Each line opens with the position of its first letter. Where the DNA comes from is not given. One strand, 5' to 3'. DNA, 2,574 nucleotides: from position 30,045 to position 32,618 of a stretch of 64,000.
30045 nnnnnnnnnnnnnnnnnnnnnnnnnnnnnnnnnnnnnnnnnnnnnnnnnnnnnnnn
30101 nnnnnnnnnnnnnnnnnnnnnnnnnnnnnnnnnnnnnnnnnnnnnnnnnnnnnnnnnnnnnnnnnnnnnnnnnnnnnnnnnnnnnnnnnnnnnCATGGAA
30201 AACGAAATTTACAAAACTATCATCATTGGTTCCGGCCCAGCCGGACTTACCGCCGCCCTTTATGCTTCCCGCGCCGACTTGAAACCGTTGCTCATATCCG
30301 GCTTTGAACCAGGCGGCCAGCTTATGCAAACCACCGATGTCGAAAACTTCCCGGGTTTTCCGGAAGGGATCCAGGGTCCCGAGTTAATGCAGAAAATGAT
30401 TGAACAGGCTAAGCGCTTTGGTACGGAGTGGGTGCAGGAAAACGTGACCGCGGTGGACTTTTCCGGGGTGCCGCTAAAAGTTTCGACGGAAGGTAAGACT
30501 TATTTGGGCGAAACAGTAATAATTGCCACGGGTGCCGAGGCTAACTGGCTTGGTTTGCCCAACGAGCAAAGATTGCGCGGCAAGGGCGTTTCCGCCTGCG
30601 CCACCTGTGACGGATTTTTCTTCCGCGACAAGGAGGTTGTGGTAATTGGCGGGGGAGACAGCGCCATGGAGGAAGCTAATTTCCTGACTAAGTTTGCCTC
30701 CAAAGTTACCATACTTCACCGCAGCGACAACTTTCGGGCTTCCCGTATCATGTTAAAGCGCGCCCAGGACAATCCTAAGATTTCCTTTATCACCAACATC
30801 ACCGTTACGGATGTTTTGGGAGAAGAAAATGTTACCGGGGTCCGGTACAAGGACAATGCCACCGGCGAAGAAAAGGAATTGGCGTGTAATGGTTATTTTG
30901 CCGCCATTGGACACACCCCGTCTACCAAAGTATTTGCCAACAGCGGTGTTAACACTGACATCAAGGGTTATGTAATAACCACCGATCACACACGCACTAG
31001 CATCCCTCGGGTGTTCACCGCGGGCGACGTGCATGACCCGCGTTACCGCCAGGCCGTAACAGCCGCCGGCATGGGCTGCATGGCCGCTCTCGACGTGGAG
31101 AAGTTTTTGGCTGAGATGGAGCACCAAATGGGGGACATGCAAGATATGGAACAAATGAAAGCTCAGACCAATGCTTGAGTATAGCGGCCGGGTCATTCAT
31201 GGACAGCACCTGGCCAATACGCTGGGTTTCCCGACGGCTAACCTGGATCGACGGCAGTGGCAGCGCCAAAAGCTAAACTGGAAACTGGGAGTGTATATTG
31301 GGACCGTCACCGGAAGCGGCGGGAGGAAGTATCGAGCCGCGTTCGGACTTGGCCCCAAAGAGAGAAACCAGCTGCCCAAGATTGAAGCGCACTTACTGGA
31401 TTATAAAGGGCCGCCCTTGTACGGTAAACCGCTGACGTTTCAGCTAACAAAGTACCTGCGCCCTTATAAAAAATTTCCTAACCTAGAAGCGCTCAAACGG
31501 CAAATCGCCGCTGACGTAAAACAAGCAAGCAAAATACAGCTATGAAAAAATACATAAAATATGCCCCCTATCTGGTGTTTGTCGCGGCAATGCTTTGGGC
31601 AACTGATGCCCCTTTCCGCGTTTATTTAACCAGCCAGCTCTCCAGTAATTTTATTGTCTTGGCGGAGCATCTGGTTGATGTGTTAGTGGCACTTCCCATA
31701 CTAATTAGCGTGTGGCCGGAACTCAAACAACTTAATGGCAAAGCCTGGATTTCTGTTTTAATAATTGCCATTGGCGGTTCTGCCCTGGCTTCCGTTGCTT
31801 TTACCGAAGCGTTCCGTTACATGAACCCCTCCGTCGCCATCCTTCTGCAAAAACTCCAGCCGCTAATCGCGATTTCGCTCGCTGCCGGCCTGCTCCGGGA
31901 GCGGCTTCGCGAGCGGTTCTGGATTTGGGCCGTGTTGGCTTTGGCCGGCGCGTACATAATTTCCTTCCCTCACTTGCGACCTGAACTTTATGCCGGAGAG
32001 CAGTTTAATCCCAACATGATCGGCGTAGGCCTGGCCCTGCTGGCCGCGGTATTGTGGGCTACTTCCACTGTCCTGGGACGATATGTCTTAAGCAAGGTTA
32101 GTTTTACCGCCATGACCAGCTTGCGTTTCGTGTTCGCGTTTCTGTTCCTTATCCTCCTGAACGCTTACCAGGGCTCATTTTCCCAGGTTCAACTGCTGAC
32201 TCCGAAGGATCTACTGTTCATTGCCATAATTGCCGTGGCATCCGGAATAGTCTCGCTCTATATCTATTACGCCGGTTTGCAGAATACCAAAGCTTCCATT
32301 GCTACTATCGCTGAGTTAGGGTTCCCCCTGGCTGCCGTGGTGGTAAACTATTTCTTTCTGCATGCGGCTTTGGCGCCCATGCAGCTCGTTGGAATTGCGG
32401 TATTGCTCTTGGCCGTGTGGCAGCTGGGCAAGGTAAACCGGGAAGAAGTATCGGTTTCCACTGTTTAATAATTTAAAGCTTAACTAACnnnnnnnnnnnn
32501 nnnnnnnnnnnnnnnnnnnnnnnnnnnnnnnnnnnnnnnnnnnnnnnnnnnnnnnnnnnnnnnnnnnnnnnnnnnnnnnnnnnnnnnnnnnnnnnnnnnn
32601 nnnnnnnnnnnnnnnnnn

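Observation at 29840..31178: CsoR-like repressor with C6-ATA-G6 operator controls a TrxB carrying a Met-rich copper-binding-like tail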

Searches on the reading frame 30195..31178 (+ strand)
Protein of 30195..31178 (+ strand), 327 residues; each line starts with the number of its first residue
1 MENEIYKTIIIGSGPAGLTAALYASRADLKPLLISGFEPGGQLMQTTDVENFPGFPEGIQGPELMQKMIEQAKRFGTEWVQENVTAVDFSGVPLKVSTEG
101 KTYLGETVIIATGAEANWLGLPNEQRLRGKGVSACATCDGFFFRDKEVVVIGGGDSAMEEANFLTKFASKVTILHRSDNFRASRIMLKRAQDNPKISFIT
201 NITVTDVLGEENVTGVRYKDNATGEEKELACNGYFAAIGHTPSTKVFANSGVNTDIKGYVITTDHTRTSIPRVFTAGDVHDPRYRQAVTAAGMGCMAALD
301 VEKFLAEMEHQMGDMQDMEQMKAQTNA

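Call 3: search_protein_families(library=pfam, proteins=[window:30195-31178:+], max_evalue=0.01)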
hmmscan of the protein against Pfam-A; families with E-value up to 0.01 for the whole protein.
window:30195-31178:+ (327 aa): 12 families
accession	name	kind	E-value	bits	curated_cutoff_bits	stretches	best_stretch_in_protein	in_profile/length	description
PF07992.20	Pyr_redox_2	-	1.8e-51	175.8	26.1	1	6-294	1-291/291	Pyridine nucleotide-disulphide oxidoreductase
PF13738.12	Pyr_redox_3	-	3.4e-22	79.5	30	1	81-277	101-305/305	Pyridine nucleotide-disulphide oxidoreductase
PF00070.33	Pyr_redox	-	2.9e-19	69.8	22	1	148-220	2-81/82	Pyridine nucleotide-disulphide oxidoreductase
PF01266.30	DAO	-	3.6e-09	37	27.9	0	8-41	2-37/353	FAD dependent oxidoreductase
PF00890.30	FAD_binding_2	-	5.7e-07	29.5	20.4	1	9-41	3-36/414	FAD binding domain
PF03486.20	HI0933_like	-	2.3e-06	27.7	50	0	7-35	2-30/244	HI0933-like protein Rossmann domain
PF01134.28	GIDA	-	3.5e-06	26.8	22.1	0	8-43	2-29/391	Glucose inhibited division protein A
PF01946.23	Thi4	-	1.1e-05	25.2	26.2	0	8-34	20-47/235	Thi4 family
PF13450.12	NAD_binding_8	-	0.00029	21.5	21.9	1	10-45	1-37/68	NAD(P)-binding Rossmann-like domain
PF13241.12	NAD_binding_7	-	0.00041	21.3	22.1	1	143-189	5-52/104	Putative NAD(P)-binding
PF01494.25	FAD_binding_3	-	0.0023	17.7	22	0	7-24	3-20/349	FAD binding domain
PF12831.13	FAD_oxidored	-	0.0038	17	27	0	9-36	3-30/416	FAD dependent oxidoreductase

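Call 7: search_protein_families(library=ncbifam, proteins=[window:30195-31178:+], max_evalue=0.01)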
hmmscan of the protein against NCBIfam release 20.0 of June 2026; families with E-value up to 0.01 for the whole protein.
window:30195-31178:+ (327 aa): 79 families (the best 25 are shown)
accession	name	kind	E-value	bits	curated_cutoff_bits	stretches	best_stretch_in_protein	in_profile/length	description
TIGR01292.1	TRX_reduct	equivalog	3.5e-121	403.6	343.45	1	6-305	1-300/300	thioredoxin-disulfide reductase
NF007614.0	PRK10262.1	equivalog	1.5e-93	313.5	644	1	7-308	8-317/321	thioredoxin-disulfide reductase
TIGR03143.1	AhpF_homolog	hypoth_equivalog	6e-88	295.8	687.65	1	3-323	2-326/555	putative alkyl hydroperoxide reductase F subunit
TIGR03140.1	AhpF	equivalog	8.2e-63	212.7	502.9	1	3-300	210-507/515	alkyl hydroperoxide reductase subunit F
TIGR01350.1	lipoamide_DH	equivalog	6.3e-23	81.2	408.8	2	95-302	120-330/461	dihydrolipoyl dehydrogenase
TIGR02053.1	MerA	equivalog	8.9e-20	71.1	454.45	1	94-300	119-327/465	mercury(II) reductase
TIGR04018.1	Bthiol_YpdA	hypoth_equivalog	2.3e-19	69.4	339.9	1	82-280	91-289/316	YpdA family putative bacillithiol disulfide reductase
NF004991.0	PRK06370.1-3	subfamily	3.4e-15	55.6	620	1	99-281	159-343/509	FAD-containing oxidoreductase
NF004947.0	PRK06292.2-5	equivalog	9.2e-15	54.5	592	1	101-280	128-310/474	dihydrolipoyl dehydrogenase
NF004776.0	PRK06116.1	equivalog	1.2e-14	54.2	480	1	95-282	122-307/450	glutathione-disulfide reductase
TIGR03385.1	CoA_CoA_reduc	equivalog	1.4e-14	53.7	578.8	1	7-285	1-288/439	CoA-disulfide reductase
NF009409.0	PRK12770.1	subfamily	4e-14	52.4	343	1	144-308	172-353/360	putative glutamate synthase subunit beta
NF004945.0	PRK06292.2-3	equivalog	7.5e-14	51.5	494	1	96-279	121-304/457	dihydrolipoyl dehydrogenase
NF004943.0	PRK06292.2-1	equivalog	7.9e-14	51.3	432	1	81-280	107-308/456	dihydrolipoyl dehydrogenase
TIGR01316.1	gltA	equivalog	7.6e-13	48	471.75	1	7-305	135-449/449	NADPH-dependent glutamate synthase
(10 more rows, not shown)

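Call 15: find_homologous_proteins(query=window:30195-31175:+, max_evalue=1e-30)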
Query window:30195-31175:+ (327 aa): 8000 proteins with E <= 1e-30 among 8000 candidates; the best 120 are listed.
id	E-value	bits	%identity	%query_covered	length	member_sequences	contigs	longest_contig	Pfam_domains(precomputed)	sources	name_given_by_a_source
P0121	1.7e-208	709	95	100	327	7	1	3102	PF01946.24,PF01266.31,PF00890.31,PF07992.21,PF00070.34,PF13738.13,PF03486.21,PF01134.29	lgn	-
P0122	1.7e-167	574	81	94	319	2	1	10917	PF01266.31,PF13241.13,PF00890.31,PF07992.21,PF00070.34,PF13738.13,PF03486.21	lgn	-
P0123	6.1e-167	572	80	95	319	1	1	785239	PF01946.24,PF01266.31,PF13241.13,PF00890.31,PF07992.21,PF00070.34,PF13738.13,PF03486.21,PF01134.29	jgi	jgi:thioredoxin reductase (NADPH)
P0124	1.9e-164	564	80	95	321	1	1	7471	PF01946.24,PF01266.31,PF00890.31,PF07992.21,PF00070.34,PF13738.13,PF03486.21,PF01134.29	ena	-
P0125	2.3e-164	564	78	96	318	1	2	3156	PF00890.31,PF07992.21,PF00070.34,PF13738.13,PF03486.21,PF01134.29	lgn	-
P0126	1.1e-161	555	77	95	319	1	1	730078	PF01946.24,PF01266.31,PF13241.13,PF00890.31,PF07992.21,PF00070.34,PF13738.13,PF03486.21,PF01134.29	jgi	jgi:thioredoxin reductase (NADPH)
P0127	1.1e-156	539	83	87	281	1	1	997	PF07992.21,PF00070.34,PF13738.13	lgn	-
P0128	5.7e-152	523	73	95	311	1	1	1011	PF01946.24,PF01266.31,PF00890.31,PF07992.21,PF00070.34,PF13738.13,PF03486.21,PF01134.29,PF12831.14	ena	-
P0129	5.2e-151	520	74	94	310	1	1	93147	PF01946.24,PF13241.13,PF00890.31,PF07992.21,PF00070.34,PF13738.13,PF03486.21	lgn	-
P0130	1.7e-150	518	73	95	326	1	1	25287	PF01946.24,PF13241.13,PF00890.31,PF07992.21,PF00070.34,PF13738.13,PF03486.21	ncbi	-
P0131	2.9e-148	511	73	94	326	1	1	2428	PF01946.24,PF01266.31,PF13241.13,PF00890.31,PF07992.21,PF00070.34,PF13738.13,PF03486.21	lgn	-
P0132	4.9e-148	510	72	94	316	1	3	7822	PF01946.24,PF01266.31,PF13434.13,PF00890.31,PF07992.21,PF00070.34,PF13738.13,PF03486.21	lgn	-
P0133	5.2e-148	510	73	94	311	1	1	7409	PF01266.31,PF13434.13,PF00890.31,PF07992.21,PF00070.34,PF13738.13,PF03486.21,PF01134.29,PF12831.14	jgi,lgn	-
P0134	2.5e-147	508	71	95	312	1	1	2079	PF01946.24,PF01266.31,PF13241.13,PF00890.31,PF07992.21,PF00070.34,PF13738.13,PF03486.21,PF01494.26,PF12831.14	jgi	jgi:thioredoxin reductase (NADPH)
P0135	2.6e-147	508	72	94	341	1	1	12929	PF01946.24,PF13241.13,PF00890.31,PF07992.21,PF00070.34,PF13738.13,PF03486.21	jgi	jgi:thioredoxin reductase (NADPH)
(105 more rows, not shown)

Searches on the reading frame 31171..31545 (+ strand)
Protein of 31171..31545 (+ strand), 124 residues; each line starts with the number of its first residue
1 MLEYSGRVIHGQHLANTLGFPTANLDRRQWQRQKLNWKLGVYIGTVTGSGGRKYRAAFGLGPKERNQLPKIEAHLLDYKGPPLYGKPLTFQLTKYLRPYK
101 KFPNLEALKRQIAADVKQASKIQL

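Call 3: search_protein_families(library=pfam, proteins=[window:31171-31545:+], max_evalue=0.01)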
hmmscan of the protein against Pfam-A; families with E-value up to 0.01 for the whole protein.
window:31171-31545:+ (124 aa): 1 family
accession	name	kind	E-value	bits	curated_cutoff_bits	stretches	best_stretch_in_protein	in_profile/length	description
PF01687.23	Flavokinase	-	1.6e-28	99.9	19.6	1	3-122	6-123/124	Riboflavin kinase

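Call 7: search_protein_families(library=ncbifam, proteins=[window:31171-31545:+], max_evalue=0.01)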
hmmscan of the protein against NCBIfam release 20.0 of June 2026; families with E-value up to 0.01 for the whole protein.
window:31171-31545:+ (124 aa): 7 families
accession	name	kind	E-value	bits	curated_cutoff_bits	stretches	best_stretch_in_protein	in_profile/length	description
TIGR00083.1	ribF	equivalog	3.8e-23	82.3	184.35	1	4-122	171-288/290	riboflavin biosynthesis protein RibF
NF004163.0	PRK05627.1-6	equivalog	1.4e-22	80.3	315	1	5-121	192-305/313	bifunctional riboflavin kinase/FAD synthetase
NF004160.0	PRK05627.1-3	equivalog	7.6e-22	77.4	295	1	5-122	195-318/325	bifunctional riboflavin kinase/FAD synthetase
NF004159.0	PRK05627.1-2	equivalog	2.7e-20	72.7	306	1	4-121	190-305/326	bifunctional riboflavin kinase/FAD synthetase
NF004162.0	PRK05627.1-5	equivalog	7.5e-18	65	241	1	3-122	183-298/304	bifunctional riboflavin kinase/FAD synthetase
NF004161.0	PRK05627.1-4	equivalog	1.1e-12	47.7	461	1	4-121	192-309/324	bifunctional riboflavin kinase/FAD synthetase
NF004158.0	PRK05627.1-1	equivalog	2e-10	40.6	396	1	3-121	187-302/304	bifunctional riboflavin kinase/FAD synthetase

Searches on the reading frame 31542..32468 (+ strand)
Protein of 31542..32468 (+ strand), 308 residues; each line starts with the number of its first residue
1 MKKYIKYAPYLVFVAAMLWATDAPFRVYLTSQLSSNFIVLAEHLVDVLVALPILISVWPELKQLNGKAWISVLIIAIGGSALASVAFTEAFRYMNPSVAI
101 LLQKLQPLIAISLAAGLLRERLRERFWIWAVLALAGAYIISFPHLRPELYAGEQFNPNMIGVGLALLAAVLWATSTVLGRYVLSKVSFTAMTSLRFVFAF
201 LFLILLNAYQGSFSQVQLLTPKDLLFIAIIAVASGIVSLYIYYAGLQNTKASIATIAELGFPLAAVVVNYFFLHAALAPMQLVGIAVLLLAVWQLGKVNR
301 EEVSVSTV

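Call 3: search_protein_families(library=pfam, proteins=[window:31542-32468:+], max_evalue=0.01)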
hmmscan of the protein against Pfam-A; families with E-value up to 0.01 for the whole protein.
window:31542-32468:+ (308 aa): 1 family
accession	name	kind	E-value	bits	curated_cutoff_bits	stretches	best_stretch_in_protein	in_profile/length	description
PF00892.27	EamA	-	6.1e-38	130.6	28.2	2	159-293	1-131/135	EamA-like transporter family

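Call 7: search_protein_families(library=ncbifam, proteins=[window:31542-32468:+], max_evalue=0.01)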
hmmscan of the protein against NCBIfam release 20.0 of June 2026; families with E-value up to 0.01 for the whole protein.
window:31542-32468:+ (308 aa): 3 families
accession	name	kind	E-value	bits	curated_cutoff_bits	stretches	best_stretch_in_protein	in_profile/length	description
TIGR00950.1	2A78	equivalog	1.9e-21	76.7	230.2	1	26-292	9-263/264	carboxylate/amino acid/amine transporter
NF050091.1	ArAmAcExpYddG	equivalog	1.8e-06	27.7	300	1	10-192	8-182/285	aromatic amino acid exporter YddG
NF008432.0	PRK11272.1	equivalog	1.9e-05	24.1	270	1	149-294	141-284/294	drug/metabolite exporter YedA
